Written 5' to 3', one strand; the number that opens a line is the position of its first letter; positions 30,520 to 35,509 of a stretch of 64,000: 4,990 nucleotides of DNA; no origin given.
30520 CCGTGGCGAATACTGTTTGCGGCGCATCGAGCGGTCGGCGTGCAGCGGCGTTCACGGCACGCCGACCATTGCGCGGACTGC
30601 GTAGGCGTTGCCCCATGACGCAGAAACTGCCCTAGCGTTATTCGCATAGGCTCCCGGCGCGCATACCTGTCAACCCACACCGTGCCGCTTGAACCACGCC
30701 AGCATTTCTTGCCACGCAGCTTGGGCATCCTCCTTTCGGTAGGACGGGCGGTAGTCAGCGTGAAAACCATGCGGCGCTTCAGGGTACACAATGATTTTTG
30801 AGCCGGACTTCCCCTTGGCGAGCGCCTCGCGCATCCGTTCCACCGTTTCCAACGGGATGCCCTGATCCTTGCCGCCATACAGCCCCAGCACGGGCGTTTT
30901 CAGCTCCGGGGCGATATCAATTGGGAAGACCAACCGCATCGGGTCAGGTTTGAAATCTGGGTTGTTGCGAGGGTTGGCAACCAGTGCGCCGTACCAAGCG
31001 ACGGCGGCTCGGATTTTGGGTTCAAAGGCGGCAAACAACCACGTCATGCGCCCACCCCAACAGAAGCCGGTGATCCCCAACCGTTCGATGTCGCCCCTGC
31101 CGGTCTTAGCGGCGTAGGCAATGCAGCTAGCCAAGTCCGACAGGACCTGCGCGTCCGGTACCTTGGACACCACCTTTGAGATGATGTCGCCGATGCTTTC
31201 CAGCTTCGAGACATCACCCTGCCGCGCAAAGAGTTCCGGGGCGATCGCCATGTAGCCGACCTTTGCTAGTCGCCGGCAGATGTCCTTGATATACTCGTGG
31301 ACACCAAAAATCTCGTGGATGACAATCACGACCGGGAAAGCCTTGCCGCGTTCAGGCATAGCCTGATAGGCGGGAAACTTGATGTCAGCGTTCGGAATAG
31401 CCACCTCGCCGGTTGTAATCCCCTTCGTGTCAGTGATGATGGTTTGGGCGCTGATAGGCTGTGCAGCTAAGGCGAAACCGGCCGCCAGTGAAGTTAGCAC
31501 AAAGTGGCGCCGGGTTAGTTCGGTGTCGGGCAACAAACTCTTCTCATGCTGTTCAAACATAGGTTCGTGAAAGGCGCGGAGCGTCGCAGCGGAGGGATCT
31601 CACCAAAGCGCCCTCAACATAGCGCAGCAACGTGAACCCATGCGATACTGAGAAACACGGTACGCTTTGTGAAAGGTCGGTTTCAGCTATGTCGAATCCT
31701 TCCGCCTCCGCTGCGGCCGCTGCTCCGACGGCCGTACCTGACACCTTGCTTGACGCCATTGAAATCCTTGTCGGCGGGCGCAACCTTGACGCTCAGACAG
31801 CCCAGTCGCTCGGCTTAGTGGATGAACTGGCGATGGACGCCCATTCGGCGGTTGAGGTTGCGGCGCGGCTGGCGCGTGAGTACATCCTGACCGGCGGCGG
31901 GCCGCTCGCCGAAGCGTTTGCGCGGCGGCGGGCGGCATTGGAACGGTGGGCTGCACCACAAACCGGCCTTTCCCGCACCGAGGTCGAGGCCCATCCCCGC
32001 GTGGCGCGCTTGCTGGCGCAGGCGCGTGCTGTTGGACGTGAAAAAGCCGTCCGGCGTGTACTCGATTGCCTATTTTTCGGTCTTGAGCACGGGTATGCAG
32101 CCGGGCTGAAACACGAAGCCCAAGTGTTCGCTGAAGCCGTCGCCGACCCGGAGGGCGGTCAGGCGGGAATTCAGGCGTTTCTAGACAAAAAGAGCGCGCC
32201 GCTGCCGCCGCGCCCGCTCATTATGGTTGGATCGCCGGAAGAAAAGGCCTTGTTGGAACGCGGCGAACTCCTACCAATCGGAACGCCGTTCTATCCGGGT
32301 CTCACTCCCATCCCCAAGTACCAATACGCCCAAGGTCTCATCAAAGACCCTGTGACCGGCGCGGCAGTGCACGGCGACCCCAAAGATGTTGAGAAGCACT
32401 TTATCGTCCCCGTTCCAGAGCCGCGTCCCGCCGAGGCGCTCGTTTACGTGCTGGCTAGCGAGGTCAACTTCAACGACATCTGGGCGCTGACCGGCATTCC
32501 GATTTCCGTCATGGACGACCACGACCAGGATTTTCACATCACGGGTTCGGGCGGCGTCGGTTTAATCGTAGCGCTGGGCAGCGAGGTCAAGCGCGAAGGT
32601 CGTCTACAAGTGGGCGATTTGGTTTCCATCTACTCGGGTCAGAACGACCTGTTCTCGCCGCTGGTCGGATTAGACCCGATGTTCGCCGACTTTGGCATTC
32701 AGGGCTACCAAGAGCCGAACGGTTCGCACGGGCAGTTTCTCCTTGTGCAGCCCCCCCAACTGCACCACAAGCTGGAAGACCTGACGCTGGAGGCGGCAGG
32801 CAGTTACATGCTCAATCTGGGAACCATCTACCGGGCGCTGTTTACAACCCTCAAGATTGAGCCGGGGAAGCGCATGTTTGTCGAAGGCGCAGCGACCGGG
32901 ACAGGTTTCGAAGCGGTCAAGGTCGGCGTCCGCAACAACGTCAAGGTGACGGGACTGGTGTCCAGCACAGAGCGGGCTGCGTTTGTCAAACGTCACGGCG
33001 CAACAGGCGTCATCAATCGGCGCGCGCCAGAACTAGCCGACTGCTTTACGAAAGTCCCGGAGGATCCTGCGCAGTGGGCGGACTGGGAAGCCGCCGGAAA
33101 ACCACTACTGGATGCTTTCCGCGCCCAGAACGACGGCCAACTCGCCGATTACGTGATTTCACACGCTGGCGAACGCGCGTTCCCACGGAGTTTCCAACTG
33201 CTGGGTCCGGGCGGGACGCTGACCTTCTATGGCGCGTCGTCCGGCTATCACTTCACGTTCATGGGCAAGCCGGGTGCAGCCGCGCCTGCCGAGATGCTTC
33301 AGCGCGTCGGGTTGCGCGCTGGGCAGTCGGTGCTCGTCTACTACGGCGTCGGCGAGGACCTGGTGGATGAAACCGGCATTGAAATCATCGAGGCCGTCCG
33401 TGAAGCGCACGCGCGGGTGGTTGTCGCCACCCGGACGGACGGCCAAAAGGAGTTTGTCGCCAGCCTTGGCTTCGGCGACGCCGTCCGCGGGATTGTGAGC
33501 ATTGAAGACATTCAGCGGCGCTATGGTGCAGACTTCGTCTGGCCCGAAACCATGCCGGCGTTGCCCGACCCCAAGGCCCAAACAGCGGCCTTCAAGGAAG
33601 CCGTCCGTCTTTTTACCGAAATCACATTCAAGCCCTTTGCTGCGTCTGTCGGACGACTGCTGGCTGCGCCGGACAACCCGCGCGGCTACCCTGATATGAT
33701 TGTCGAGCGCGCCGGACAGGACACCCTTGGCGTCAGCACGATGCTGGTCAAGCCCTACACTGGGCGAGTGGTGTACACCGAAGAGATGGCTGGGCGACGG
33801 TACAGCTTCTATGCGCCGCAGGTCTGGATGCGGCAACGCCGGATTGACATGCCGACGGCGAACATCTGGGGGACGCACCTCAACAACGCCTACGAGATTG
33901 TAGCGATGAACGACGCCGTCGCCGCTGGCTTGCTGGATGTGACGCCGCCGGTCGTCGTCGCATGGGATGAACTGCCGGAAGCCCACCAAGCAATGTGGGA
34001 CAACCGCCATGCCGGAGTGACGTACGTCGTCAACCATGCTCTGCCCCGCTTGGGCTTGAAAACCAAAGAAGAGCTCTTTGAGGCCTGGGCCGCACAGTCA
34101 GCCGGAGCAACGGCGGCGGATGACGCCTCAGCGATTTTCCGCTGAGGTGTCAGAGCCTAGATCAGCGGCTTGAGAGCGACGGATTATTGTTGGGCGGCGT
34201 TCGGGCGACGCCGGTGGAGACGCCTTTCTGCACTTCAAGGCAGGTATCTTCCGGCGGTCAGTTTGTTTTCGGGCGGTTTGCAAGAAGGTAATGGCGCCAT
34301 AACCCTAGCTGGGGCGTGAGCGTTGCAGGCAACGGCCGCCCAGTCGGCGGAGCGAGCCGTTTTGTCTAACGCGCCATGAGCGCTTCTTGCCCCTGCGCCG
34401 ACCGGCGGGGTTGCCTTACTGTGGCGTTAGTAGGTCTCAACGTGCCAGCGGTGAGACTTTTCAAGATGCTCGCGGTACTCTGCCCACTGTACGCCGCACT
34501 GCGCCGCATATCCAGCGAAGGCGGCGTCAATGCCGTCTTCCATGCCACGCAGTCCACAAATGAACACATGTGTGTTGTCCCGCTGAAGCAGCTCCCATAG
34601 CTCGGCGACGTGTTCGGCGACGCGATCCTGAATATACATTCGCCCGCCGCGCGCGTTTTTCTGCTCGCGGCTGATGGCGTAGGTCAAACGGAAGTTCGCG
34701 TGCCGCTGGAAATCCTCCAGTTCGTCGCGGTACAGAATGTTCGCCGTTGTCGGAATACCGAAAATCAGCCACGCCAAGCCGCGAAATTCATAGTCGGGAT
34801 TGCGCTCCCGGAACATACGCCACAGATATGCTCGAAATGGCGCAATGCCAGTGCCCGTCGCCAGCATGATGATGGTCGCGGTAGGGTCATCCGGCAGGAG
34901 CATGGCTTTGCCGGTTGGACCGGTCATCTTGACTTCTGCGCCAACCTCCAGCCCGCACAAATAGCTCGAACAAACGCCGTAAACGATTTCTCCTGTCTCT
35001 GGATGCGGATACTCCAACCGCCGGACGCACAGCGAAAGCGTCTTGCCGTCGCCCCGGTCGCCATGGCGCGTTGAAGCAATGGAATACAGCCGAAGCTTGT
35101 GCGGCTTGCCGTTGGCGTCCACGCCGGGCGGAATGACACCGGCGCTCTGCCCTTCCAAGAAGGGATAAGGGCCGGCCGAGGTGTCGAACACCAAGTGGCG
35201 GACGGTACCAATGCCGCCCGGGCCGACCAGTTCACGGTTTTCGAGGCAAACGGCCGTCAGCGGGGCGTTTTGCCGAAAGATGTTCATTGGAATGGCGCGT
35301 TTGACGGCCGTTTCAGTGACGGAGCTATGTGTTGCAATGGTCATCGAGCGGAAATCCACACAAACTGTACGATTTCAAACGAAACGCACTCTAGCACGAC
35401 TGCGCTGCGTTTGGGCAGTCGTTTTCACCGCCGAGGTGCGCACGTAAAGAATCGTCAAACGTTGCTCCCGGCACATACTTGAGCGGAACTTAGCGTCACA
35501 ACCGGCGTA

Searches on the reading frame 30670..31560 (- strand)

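Call 51: search_protein_families(library=pfam, proteins=[window:30670-31560:-], max_evalue=0.00001)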
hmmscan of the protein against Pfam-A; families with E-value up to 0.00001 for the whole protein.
window:30670-31560:- (296 aa): 2 families
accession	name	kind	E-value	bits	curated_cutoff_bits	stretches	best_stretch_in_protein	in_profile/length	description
PF01738.24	DLH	-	1.3e-57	195.3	21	1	62-293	1-216/217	Dienelactone hydrolase family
PF00326.27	Peptidase_S9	-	1.3e-08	35.1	22.6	0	213-292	134-208/213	Prolyl oligopeptidase family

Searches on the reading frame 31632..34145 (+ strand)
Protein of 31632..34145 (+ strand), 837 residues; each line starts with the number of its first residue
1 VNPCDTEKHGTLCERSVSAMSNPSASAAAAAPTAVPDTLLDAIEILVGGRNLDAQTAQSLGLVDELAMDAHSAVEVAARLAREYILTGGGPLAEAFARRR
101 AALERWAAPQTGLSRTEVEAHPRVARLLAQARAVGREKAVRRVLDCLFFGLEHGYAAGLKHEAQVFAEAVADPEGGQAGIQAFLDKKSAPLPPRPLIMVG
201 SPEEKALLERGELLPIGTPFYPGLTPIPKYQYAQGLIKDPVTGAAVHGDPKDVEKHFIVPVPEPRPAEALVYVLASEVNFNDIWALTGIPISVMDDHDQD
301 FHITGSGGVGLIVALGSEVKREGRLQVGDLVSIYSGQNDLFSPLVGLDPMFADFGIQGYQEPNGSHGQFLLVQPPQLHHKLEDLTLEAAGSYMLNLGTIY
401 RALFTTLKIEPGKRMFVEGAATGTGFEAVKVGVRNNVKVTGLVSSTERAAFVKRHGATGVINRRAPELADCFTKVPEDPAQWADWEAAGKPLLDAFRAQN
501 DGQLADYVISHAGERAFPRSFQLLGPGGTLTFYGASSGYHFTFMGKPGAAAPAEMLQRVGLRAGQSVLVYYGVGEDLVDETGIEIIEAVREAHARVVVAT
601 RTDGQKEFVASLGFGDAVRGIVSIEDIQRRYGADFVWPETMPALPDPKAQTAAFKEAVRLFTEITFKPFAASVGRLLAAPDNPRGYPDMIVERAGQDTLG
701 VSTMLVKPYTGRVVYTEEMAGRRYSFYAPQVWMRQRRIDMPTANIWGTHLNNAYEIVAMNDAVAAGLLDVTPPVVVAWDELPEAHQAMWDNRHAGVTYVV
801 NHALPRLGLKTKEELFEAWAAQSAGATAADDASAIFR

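Call 51: search_protein_families(library=pfam, proteins=[window:31632-34145:+], max_evalue=0.00001)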
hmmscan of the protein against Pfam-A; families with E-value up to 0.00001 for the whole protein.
window:31632-34145:+ (837 aa): 2 families
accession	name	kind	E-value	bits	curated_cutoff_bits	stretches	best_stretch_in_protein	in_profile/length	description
PF00107.32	ADH_zinc_N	-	5.3e-11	43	31.8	1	428-538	6-93/129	Zinc-binding dehydrogenase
PF13602.12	ADH_zinc_N_2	-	3.4e-07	31.7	27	0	688-795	25-130/134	Zinc-binding dehydrogenase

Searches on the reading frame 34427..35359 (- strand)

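Call 52: search_protein_families(library=pfam, proteins=[window:34427-35359:-], max_evalue=0.00001)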
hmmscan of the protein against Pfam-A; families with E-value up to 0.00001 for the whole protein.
window:34427-35359:- (310 aa): 1 family
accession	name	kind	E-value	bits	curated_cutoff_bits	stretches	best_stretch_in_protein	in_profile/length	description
PF00175.26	NAD_binding_1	-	1.4e-24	87.3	22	1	165-277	1-107/109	Oxidoreductase NAD-binding domain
